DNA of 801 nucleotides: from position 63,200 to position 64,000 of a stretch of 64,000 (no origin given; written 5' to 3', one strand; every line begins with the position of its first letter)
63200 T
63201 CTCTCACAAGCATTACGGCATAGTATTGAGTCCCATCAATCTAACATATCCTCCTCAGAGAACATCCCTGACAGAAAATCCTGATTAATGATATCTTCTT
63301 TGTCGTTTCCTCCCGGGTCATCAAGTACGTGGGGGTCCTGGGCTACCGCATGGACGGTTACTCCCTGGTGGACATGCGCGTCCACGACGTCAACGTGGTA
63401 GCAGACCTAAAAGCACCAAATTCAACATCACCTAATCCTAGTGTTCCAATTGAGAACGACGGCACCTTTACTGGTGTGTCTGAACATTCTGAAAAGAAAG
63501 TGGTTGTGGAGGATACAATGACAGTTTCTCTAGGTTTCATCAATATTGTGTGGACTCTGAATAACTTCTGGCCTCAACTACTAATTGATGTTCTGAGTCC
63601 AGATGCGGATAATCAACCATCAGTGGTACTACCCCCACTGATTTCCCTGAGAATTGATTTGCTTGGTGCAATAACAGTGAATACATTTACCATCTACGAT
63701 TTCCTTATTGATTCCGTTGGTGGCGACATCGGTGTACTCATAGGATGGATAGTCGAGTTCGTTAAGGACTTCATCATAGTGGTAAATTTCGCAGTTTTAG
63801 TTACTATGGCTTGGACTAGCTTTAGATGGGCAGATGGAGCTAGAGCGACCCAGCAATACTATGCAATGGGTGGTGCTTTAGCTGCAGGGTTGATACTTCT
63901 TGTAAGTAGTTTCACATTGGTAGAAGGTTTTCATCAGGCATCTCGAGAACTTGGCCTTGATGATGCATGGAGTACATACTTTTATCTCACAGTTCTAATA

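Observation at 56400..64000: AT-rich island carrying a tandem array of paralogous 'VD-R-HD-NVV-DL / PNSSTP / WWGWWP-LHI / DLLG' membrane-protein cassettes, three followed by an unrelated small membrane partner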

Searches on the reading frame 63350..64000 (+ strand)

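Call 12: search_protein_families(library=pfam, proteins=[window:63350-64000:+], max_evalue=1)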
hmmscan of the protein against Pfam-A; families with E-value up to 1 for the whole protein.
window:63350-64000:+ (217 aa): 1 family
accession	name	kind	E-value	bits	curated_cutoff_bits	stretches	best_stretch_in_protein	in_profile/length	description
PF04892.17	VanZ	-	0.0064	17.6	30.1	1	59-135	63-125/126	VanZ like family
